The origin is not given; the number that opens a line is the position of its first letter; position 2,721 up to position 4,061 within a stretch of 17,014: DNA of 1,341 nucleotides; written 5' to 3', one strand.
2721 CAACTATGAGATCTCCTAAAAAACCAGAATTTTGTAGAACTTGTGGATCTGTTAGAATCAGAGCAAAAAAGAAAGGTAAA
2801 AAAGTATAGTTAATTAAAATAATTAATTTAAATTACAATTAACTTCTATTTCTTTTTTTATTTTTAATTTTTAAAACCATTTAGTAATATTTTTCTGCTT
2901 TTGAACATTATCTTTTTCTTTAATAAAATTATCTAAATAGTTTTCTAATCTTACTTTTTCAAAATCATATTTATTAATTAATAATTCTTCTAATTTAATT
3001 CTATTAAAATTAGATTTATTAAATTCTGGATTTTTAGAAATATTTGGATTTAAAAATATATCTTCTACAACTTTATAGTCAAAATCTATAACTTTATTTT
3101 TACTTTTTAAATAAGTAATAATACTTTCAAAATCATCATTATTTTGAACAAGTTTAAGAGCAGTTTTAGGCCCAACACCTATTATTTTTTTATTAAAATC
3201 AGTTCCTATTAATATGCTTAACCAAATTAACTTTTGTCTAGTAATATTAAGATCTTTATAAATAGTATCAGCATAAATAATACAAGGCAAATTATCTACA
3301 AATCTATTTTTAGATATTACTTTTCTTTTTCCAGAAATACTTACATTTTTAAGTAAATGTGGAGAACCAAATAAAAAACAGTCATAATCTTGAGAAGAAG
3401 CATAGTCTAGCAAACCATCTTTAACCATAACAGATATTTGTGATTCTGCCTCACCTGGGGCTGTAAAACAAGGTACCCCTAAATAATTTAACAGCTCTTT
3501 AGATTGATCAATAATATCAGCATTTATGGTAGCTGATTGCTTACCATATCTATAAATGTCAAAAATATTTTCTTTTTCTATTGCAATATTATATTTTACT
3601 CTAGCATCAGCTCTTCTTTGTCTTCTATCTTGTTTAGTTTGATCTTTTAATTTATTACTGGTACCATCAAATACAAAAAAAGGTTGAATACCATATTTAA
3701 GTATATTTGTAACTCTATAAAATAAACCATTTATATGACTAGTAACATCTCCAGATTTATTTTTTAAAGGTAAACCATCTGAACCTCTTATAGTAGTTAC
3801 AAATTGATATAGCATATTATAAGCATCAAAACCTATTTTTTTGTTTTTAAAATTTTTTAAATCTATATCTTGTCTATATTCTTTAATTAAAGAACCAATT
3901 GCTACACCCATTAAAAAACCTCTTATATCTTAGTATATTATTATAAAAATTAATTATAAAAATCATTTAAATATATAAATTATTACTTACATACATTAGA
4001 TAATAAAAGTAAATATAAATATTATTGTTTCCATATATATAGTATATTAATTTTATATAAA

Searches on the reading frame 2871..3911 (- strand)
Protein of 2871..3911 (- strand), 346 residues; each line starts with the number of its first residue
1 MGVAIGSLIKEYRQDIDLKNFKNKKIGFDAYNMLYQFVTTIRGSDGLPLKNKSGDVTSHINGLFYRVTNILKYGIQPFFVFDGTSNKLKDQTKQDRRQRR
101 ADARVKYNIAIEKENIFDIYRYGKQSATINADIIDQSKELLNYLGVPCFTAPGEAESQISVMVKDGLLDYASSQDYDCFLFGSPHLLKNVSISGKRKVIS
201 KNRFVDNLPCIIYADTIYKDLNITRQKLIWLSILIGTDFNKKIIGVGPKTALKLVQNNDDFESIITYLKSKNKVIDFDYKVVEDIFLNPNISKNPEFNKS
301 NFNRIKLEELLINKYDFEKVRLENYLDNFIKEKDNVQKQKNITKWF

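Call 10: search_protein_families(library=pfam, max_evalue=0.01, proteins=[window:2871-3911:-])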
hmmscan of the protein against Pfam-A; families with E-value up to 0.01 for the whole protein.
window:2871-3911:- (346 aa): 3 families
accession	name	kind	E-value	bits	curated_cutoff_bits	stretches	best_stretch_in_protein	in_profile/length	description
PF00867.23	XPG_I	-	9.2e-21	74.5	24.9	1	145-238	1-89/89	XPG I-region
PF00752.23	XPG_N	-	2.1e-20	73.5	22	1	5-102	6-100/101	XPG N-terminal domain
PF01367.25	5_3_exonuc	-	0.0083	17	40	0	242-270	22-50/97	5'-3' exonuclease, C-terminal SAM fold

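Call 21: find_related_loci(query=window:2871-3911:-, collection=genome_contigs, flank=10000)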
Query window:2871-3911:- (346 aa) in genome_contigs; peptide patterns used: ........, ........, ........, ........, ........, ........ (x = any residue, [..] = any of these).
403 stretches matched a pattern; 5 encode a relative of the query (tblastn E <= 1e-3); 5 distinct loci.
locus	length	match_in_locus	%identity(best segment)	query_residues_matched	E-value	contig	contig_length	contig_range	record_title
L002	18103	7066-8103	58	1-346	4e-136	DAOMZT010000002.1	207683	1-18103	MAG TPA_asm: archaeon isolate AMR_MDS_3992 NODE_10_length_207683_cov_10.526726, whole genome shotgun sequence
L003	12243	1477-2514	54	1-346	2e-124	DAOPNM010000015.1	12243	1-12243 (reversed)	MAG TPA_asm: archaeon isolate AMR_MDS_1600 NODE_5999_length_12243_cov_4.701592, whole genome shotgun sequence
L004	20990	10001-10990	35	1-332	5e-57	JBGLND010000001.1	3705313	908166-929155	MAG: Promethearchaeota archaeon isolate PPR_0005 scaffold_51858, whole genome shotgun sequence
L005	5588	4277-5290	32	1-339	6e-54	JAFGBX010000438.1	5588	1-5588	MAG: Promethearchaeota archaeon isolate Zod_Metabat.1055 k87_13875832, whole genome shotgun sequence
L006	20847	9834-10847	33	1-339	2e-52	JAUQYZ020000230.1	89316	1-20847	MAG: Candidatus Sigynarchaeum springense isolate SQRJ_234 k255_662440, whole genome shotgun sequence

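Call 26: search_protein_families(library=pfam, max_evalue=0.01, proteins=[L002:8391-9473:-, L003:2602-3174:+, L003:4101-4586:-, L003:3255-3509:-, L003:3669-3923:-, L002:12352-13098:+, L002:13154-13774:-, L002:13771-14910:-, L003:6641-7651:+, L003:7818-9017:+])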
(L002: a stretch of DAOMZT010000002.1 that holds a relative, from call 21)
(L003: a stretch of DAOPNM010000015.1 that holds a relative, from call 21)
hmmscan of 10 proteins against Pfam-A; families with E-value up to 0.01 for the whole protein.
L002:8391-9473:- (360 aa): 0 families

L003:2602-3174:+ (190 aa): 0 families

L003:4101-4586:- (161 aa): 0 families

L003:3255-3509:- (84 aa): 3 families
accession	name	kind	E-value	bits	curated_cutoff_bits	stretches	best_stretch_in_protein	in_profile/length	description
PF01155.25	HypA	-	0.0034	17.8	28.9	1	42-77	65-100/112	Hydrogenase/urease nickel incorporation, metallochaperone, hypA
PF05191.20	ADK_lid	-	0.0068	16.7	26.6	0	48-73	2-31/36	Adenylate kinase, active site lid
PF21349.2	RUBY_RBDX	-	0.0068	16.3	26.5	1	48-71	1-24/30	Rubrerythrin, rubredoxin-like domain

L003:3669-3923:- (84 aa): 0 families

L002:12352-13098:+ (248 aa): 1 family
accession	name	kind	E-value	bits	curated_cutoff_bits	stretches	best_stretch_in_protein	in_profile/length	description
PF13197.11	DUF4013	-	0.0029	17.9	26.9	1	82-204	50-165/168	Protein of unknown function (DUF4013)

L002:13154-13774:- (206 aa): 0 families

L002:13771-14910:- (379 aa): 10 families
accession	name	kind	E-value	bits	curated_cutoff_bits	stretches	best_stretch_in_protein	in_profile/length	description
PF01121.26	CoaE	-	9.3e-25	87.8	27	1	161-338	1-169/180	Dephospho-CoA kinase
PF01467.32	CTP_transf_like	-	8.1e-17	62.1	21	1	11-132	7-131/133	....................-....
PF13401.12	AAA_22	-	0.00026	21.8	27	1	158-233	3-65/130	AAA domain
PF08218.17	Citrate_ly_lig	-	0.00091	19.4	20.9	1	10-76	8-72/182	Citrate lyase ligase C-terminal domain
PF07693.20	KAP_NTPase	-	0.0016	18.2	20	1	157-343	17-148/293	KAP family P-loop domain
PF03266.21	NTPase_1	-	0.0019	18.5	23.9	1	164-191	3-30/168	NTPase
PF03029.23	ATP_bind_1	-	0.0032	17.8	27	0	165-197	1-33/240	Conserved hypothetical ATP binding protein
PF01583.26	APS_kinase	-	0.0046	17.4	21.1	0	163-217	5-59/152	Adenylylsulphate kinase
PF20720.3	nSTAND3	-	0.0075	16.4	27.2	1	144-199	1-54/155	Novel STAND NTPase 3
PF13191.12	AAA_16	-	0.0084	17.1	32.6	0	163-208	27-83/167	AAA ATPase domain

L003:6641-7651:+ (336 aa): 2 families
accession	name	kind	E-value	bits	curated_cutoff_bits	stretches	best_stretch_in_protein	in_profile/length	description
PF01594.21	AI-2E_transport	-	2.5e-35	122.7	34.3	1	17-329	3-326/327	AI-2E family transporter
PF07907.16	YibE_F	-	0.004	17.1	27.2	1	9-105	19-116/241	YibE/F-like protein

L003:7818-9017:+ (399 aa): 1 family
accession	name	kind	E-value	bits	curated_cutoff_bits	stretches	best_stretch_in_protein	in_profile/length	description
PF03227.22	GILT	-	0.00013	22.7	22.4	1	201-298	1-103/107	Gamma interferon inducible lysosomal thiol reductase (GILT)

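Call 28: find_related_loci(query=window:2871-3911:-, collection=metagenome_contigs, flank=10000)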
Query window:2871-3911:- (346 aa) in metagenome_contigs; peptide patterns used: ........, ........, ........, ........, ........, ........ (x = any residue, [..] = any of these).
598 stretches matched a pattern (row limit reached: there are more); 2 encode a relative of the query (tblastn E <= 1e-3); 2 distinct loci.
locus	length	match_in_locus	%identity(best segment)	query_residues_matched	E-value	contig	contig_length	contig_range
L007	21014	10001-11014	34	1-339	1e-55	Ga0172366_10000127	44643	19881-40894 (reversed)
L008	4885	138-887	24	18-278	6e-14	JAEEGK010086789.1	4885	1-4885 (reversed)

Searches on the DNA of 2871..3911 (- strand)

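Call 24: search_rna_families(sources=[L002, L003], threshold=gathering)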
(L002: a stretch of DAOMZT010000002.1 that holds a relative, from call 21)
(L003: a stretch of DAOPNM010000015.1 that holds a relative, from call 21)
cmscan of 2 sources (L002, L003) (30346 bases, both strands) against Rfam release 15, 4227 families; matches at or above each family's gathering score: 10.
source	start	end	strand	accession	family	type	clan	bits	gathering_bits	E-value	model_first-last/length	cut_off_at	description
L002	10235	11729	+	RF01959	SSU_rRNA_archaea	Gene; rRNA;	CL00111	1346.2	50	0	1-1478/1478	no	Archaeal small subunit ribosomal RNA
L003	4955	6467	+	RF01959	SSU_rRNA_archaea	Gene; rRNA;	CL00111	1313.1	50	0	1-1478/1478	no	Archaeal small subunit ribosomal RNA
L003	3927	3998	+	RF00005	tRNA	Gene; tRNA;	CL00001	72.4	29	3.2e-14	1-71/71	no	tRNA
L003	3540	3613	+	RF00005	tRNA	Gene; tRNA;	CL00001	69.7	29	1.8e-13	1-71/71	no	tRNA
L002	12206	12277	+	RF00005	tRNA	Gene; tRNA;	CL00001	66.1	29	1.8e-12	1-71/71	no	tRNA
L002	12043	12114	+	RF00005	tRNA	Gene; tRNA;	CL00001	66.1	29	1.8e-12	1-71/71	no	tRNA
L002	1667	1738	+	RF00005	tRNA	Gene; tRNA;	CL00001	66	29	1.9e-12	1-71/71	no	tRNA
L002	11896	11967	+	RF00005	tRNA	Gene; tRNA;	CL00001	65.9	29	2e-12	1-71/71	no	tRNA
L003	1305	1376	-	RF00005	tRNA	Gene; tRNA;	CL00001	65.8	29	2.2e-12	1-71/71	no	tRNA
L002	9632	9705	+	RF00005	tRNA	Gene; tRNA;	CL00001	65.3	29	3e-12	1-71/71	no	tRNA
